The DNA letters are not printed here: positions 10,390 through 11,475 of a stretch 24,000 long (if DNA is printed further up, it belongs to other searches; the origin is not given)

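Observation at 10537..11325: Heliorhodopsin: an inverted-topology retinal protein of unsettled function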

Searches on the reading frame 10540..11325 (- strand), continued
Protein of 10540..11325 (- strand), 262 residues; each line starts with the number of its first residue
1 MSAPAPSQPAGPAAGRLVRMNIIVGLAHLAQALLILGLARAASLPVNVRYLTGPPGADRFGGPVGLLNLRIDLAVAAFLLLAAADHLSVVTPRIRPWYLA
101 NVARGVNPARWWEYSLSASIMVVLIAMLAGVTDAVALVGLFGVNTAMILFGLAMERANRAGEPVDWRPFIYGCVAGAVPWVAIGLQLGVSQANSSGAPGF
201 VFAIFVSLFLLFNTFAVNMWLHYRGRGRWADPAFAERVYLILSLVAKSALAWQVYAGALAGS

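Call 21: find_encoding_contigs(protein=P0001, flank=10000, max_places=4)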
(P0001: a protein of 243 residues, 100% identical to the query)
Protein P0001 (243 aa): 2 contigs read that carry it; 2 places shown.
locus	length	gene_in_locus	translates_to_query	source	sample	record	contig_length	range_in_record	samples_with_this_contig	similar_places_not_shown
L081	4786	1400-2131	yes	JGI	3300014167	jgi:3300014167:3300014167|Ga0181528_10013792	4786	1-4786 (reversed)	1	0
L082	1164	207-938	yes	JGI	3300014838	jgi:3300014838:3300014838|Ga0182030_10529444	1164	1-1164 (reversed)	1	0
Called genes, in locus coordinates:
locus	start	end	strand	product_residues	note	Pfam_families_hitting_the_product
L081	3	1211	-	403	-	?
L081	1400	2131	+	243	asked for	PF18761:Heliorhodopsin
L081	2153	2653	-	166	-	PF12802:MarR_2, PF01047:MarR, PF13412:HTH_24 (weak), PF13463:HTH_27 (weak)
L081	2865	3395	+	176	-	-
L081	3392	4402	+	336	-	PF03706:LPG_synthase_TM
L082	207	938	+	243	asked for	PF18761:Heliorhodopsin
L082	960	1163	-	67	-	?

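Call 32: search_solved_structures(query=window:10540-11325:-, max_evalue=1e-30, show_alignments=5)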
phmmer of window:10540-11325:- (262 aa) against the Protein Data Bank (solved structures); distinct sequences matched with E-value up to 1e-30: 6.
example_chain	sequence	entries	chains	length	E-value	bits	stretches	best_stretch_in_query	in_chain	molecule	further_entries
9ljj_A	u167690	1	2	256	1.8e-61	211.3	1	16-259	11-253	Heliorhodopsin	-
6su3_X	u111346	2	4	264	2e-61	211.1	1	16-259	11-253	48C12 heliorhodopsin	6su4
6uh3_A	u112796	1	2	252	2.8e-61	210.6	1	17-259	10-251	Heliorhodopsin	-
6is6_A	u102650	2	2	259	1.4e-51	178.8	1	20-259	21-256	heliorhodopsin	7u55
7clj_A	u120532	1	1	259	3.6e-51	177.5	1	20-259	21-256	heliorhodopsin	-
9vfc_A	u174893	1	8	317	6.2e-39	137.4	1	40-258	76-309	heliorhodopsin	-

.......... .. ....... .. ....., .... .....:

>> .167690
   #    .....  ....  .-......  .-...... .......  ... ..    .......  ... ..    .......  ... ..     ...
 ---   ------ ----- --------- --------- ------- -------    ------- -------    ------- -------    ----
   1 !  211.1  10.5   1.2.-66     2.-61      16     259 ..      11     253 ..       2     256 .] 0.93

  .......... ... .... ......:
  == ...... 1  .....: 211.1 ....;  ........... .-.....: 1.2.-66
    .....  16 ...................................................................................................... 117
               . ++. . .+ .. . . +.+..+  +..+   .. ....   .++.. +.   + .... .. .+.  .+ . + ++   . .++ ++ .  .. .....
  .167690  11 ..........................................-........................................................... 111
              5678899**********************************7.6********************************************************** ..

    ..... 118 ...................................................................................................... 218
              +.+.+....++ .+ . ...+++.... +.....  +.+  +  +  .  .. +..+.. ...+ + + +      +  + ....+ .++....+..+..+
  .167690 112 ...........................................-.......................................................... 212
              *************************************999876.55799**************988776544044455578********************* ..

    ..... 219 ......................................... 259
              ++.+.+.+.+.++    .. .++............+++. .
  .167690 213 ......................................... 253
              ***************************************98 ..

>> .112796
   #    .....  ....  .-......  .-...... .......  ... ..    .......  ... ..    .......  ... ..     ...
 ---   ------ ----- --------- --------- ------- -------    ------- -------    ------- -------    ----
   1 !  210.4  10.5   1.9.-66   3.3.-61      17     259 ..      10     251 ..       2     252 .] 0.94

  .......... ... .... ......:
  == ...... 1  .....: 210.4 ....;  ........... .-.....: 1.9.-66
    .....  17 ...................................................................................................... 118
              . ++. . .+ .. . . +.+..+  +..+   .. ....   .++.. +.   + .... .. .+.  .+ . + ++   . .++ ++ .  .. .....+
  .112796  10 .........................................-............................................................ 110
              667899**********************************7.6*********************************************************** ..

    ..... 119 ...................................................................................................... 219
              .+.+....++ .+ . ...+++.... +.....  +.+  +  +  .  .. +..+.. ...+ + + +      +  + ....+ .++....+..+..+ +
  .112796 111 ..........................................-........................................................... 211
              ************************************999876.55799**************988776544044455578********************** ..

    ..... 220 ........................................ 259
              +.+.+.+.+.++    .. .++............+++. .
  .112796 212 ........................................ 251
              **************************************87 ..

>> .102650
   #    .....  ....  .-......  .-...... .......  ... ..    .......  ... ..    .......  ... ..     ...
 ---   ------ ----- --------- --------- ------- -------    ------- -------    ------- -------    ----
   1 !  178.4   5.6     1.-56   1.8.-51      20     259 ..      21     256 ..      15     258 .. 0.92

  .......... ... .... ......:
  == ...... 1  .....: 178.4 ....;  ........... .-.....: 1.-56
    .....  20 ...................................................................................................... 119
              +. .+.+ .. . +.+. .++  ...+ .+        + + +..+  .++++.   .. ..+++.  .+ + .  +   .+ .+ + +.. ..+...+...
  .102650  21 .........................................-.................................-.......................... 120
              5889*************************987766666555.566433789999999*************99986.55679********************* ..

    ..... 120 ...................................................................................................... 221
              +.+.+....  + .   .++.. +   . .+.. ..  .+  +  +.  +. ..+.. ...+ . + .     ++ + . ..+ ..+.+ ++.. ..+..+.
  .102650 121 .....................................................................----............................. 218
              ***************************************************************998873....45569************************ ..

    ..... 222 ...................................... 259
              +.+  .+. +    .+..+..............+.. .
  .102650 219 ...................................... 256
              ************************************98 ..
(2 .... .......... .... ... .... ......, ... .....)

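Call 33: predict_structure(alignment_id=A2)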
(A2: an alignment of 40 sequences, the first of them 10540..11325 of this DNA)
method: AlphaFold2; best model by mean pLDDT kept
length: 262 residues; sequences in the alignment: 40
mean_pLDDT: 87.6   pTM: 0.85
mean pLDDT of the five models: 87.6, 86.0, 85.9, 84.9, 84.5
residues with pLDDT >= 90: 137; 70-90: 107; 50-70: 14; < 50: 4
segments of 3 or more residues with pLDDT < 50: 1-4
pLDDT, mean of each block of 10 residues (from residue 1): 53 91 98 93 92 87 92 96 94 90 73 83 93 95 90 79 80 88 92 87 89 87 87 92 93 91 67
secondary structure, 60 per line:
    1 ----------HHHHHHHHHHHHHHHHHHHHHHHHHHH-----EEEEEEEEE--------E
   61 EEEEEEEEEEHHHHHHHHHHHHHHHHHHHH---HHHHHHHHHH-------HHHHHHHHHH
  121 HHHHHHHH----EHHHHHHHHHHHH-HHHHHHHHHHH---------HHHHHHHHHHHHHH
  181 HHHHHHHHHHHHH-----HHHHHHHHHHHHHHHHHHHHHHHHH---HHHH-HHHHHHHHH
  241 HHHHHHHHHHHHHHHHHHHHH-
elements in order: H11-37 E43-51 E60-70 H71-90 H94-103 H111-128 H134-145 H147-157 H167-193 H199-223 H227-230 H232-261

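Call 38: fold_search(model_id=the predicted structure, library=pdb)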
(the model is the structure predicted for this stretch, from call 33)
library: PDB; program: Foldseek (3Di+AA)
matches with E <= 10: 535; with E <= 0.001: 10
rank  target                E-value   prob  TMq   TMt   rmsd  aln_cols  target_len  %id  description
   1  6su4_A                2.5e-16  1.00  0.87  0.90   2.3       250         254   44  Crystal structure of the 48C12 heliorhodopsin in the blue form at pH 4.3 (released 2019-12-11)
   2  6su3_A                1.1e-15  1.00  0.87  0.89   2.4       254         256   43  Crystal structure of the 48C12 heliorhodopsin in the violet form at pH 8.8 (released 2019-12-11)
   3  6uh3_A                1.1e-15  1.00  0.86  0.91   2.2       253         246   43  Crystal structure of bacterial heliorhodopsin 48C12 (released 2019-12-04)
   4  6su4_X                1.2e-15  1.00  0.87  0.90   2.3       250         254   44  Crystal structure of the 48C12 heliorhodopsin in the blue form at pH 4.3 (released 2019-12-11)
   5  6uh3_B                5.3e-15  1.00  0.85  0.90   2.3       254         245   43  Crystal structure of bacterial heliorhodopsin 48C12 (released 2019-12-04)
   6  9ljj_A                6.4e-15  1.00  0.86  0.88   2.5       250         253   44  cryo-EM structure of a nanobody bound heliorhodopsin (released 2025-02-12)
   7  6su3_X                7.1e-15  1.00  0.84  0.86   2.4       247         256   44  Crystal structure of the 48C12 heliorhodopsin in the violet form at pH 8.8 (released 2019-12-11)
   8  7u55                  1.2e-14  1.00  0.83  0.88   2.5       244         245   41  Crystal structure of Thermoplasmatales archaeon heliorhodopsin at pH 4.5 (released 2022-09-07)
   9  6is6                  4.0e-14  1.00  0.82  0.86   2.7       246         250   40  Crystal structure of Thermoplasmatales archaeon heliorhodopsin (released 2019-09-25)
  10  7clj                  4.9e-14  1.00  0.83  0.87   2.5       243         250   39  Crystal structure of Thermoplasmatales archaeon heliorhodopsin E108D mutant (released 2020-09-02)
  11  4hyj_B                2.3e-03  1.00  0.63  0.73   7.6       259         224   11  Crystal structure of Exiguobacterium sibiricum rhodopsin (released 2013-07-17)
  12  5jsi_A                3.5e-03  1.00  0.58  0.69   7.9       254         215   15  Structure of membrane protein (released 2017-05-31)
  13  7ytb_A                4.4e-03  1.00  0.63  0.65   6.7       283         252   12  Crystal structure of Kin4B8 (released 2023-03-15)
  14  6lm1_A                4.8e-03  1.00  0.62  0.71   5.7       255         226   14  The crystal structure of cyanorhodopsin (CyR) N4075R from cyanobacteria Tolypothrix sp. NIES-4075 (released 2020-10-21)
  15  7ytb_B                4.8e-03  1.00  0.56  0.58   7.6       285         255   12  Crystal structure of Kin4B8 (released 2023-03-15)
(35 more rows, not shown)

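Call 40: search_protein_families(library=pfam, proteins=[L042:13095-13664:+, L045:14656-16032:+, L050:14205-15245:+, L043:10790-11863:+, L040:7540-9153:+, L040:2273-2563:+, L060:1799-3097:+, L040:9163-10023:+, L028:8208-9944:+, L050:3406-4125:-], max_evalue=0.0001)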
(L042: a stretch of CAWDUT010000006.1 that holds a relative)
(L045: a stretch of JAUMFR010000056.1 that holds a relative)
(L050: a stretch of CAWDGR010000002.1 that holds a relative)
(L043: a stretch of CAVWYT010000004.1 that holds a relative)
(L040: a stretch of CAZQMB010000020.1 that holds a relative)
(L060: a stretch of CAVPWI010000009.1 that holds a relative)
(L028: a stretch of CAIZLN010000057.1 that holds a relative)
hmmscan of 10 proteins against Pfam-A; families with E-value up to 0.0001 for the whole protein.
L042:13095-13664:+ (189 aa): 1 family
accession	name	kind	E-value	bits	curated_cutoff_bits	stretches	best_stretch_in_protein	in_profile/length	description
PF02469.27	Fasciclin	-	5.1e-40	137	22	1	64-186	1-123/123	Fasciclin domain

L045:14656-16032:+ (458 aa): 1 family
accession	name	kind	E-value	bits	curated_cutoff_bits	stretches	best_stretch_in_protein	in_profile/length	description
PF00291.31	PALP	-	2.2e-44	152.4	35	1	83-417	5-295/295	Pyridoxal-phosphate dependent enzyme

L050:14205-15245:+ (346 aa): 3 families
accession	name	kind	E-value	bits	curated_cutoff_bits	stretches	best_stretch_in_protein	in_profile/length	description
PF08240.17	ADH_N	-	3.7e-25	88.6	23.5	1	24-139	1-101/104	Alcohol dehydrogenase GroES-like domain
PF00107.32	ADH_zinc_N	-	3.1e-20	72.9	31.8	1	182-295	1-115/129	Zinc-binding dehydrogenase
PF13602.12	ADH_zinc_N_2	-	2.6e-09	38.5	27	1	215-341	1-133/134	Zinc-binding dehydrogenase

L043:10790-11863:+ (357 aa): 1 family
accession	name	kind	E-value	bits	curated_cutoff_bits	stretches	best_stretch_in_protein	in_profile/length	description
PF01553.26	Acyltransferase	-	3.5e-09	37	23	1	128-264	2-114/132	Acyltransferase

L040:7540-9153:+ (537 aa): 1 family
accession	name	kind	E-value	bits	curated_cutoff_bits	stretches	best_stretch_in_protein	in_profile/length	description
PF04244.19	DPRP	-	3.2e-57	194.3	22.1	1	44-238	2-211/224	Deoxyribodipyrimidine photo-lyase-related protein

L040:2273-2563:+ (96 aa): 0 families

L060:1799-3097:+ (432 aa): 1 family
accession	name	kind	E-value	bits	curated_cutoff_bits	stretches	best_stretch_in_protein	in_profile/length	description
PF10011.15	DUF2254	-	3.1e-97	326.1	28.8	1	26-403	2-366/368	Predicted membrane protein (DUF2254)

L040:9163-10023:+ (286 aa): 5 families
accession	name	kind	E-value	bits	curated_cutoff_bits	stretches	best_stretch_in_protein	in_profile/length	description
PF00106.31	adh_short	-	3.4e-47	160.9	26.6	1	8-190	2-190/195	short chain dehydrogenase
PF13561.12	adh_short_C2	-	1.1e-35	123.7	27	1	16-192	6-186/236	Enoyl-(Acyl carrier protein) reductase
PF08659.16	KR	-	2.9e-13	50.6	22.6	1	9-164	3-164/180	KR domain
PF13460.12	NAD_binding_10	-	1.4e-09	38.5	27.2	1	15-201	3-164/184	NAD(P)H-binding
PF01370.27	Epimerase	-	3.3e-06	27.1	20.9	1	9-114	1-103/240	NAD dependent epimerase/dehydratase family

L028:8208-9944:+ (578 aa): 0 families

L050:3406-4125:- (239 aa): 1 family
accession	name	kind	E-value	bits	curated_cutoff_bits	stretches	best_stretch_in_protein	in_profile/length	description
PF03358.20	FMN_red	-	1.7e-12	47.6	24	1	14-163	3-142/152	NADPH-dependent FMN reductase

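Call 42: find_encoding_contigs(protein=P0006, flank=6000, max_places=1)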
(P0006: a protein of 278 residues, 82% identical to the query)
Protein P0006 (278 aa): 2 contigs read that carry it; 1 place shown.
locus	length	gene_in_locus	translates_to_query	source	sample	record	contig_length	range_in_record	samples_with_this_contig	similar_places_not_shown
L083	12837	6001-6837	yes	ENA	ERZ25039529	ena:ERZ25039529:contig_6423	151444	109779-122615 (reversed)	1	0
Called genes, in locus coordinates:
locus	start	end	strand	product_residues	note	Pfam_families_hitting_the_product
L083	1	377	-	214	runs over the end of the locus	PF01545:Cation_efflux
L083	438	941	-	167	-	-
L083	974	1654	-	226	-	-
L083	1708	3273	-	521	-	-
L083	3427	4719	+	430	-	PF13439:Glyco_transf_4, PF13579:Glyco_trans_4_4, PF20706:GT4-conflict, PF00534:Glycos_transf_1, PF13692:Glyco_trans_1_4, PF13524:Glyco_trans_1_2 (weak)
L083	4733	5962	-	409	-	PF05977:MFS_3, PF07690:MFS_1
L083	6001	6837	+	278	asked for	PF18761:Heliorhodopsin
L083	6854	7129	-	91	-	-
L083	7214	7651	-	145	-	PF00903:Glyoxalase, PF18029:Glyoxalase_6 (faint), PF22677:Ble-like_N (weak), PF13468:Glyoxalase_3, PF13669:Glyoxalase_4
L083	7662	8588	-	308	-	PF00248:Aldo_ket_red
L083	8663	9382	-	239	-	PF00753:Lactamase_B, PF19583:ODP (faint)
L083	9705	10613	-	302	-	PF01828:Peptidase_A4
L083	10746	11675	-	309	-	PF08240:ADH_N, PF00107:ADH_zinc_N (weak), PF13602:ADH_zinc_N_2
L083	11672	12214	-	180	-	PF04264:YceI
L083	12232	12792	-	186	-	PF05368:NmrA (weak), PF13460:NAD_binding_10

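Call 43: find_encoding_contigs(protein=P0009, flank=6000, max_places=1)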
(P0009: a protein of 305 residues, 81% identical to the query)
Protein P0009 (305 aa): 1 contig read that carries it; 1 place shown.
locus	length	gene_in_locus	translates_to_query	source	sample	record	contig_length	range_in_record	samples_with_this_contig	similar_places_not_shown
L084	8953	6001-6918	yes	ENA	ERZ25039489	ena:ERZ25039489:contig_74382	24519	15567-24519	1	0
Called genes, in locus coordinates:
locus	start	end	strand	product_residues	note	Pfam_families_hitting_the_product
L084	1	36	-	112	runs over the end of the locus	PF12728:HTH_17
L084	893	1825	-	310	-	PF13604:AAA_30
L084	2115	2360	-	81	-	-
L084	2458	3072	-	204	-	PF08751:TrwC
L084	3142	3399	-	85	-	PF08751:TrwC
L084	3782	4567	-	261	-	PF06966:DUF1295, PF02544:Steroid_dh (weak)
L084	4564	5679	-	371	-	PF01553:Acyltransferase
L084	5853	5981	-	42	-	-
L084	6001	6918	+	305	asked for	PF18761:Heliorhodopsin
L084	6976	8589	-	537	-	PF05977:MFS_3 (weak), PF07690:MFS_1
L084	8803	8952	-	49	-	?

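Call 44: find_encoding_contigs(protein=P0010, flank=6000, max_places=1)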
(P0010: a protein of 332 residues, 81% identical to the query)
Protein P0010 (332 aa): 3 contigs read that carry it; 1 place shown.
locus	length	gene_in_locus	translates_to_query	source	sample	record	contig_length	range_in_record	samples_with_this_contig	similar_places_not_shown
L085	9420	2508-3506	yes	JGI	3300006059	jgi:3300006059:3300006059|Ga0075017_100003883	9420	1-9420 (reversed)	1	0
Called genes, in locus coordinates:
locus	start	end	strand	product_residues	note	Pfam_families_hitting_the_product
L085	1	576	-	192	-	?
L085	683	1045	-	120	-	-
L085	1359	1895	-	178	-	PF01738:DLH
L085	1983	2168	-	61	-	-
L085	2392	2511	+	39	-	-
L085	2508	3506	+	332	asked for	PF18761:Heliorhodopsin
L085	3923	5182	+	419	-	-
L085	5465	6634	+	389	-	PF09084:NMT1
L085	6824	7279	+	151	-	PF00296:Bac_luciferase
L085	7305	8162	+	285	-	PF00296:Bac_luciferase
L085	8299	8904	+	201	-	-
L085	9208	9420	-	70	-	?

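Call 45: find_encoding_contigs(protein=P0030, flank=6000, max_places=1)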
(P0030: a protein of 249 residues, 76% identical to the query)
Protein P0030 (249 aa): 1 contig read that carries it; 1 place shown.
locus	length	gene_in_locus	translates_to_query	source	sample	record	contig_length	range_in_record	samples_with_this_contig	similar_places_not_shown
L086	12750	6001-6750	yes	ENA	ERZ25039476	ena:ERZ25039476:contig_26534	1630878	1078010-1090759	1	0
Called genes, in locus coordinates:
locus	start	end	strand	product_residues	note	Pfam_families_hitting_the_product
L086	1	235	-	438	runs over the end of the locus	-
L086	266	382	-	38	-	-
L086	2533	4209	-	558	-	PF00005:ABC_tran, PF02463:SMC_N (faint), PF13476:AAA_23 (faint), PF13304:AAA_21 (faint), PF12848:ABC_tran_Xtn, PF00005:ABC_tran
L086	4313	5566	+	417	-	PF14559:TPR_19 (faint)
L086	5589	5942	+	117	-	PF02537:CRCB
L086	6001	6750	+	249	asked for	PF18761:Heliorhodopsin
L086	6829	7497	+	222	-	PF21003:NucS_N, PF01939:NucS_C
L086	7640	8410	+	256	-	PF00378:ECH_1, PF16113:ECH_2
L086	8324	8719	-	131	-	PF01894:YjbQ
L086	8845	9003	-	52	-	-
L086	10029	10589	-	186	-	PF02525:Flavodoxin_2, PF03358:FMN_red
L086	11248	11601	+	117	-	PF01047:MarR (weak), PF12802:MarR_2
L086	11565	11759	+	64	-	-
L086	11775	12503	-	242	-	-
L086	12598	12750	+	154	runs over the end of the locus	PF01638:HxlR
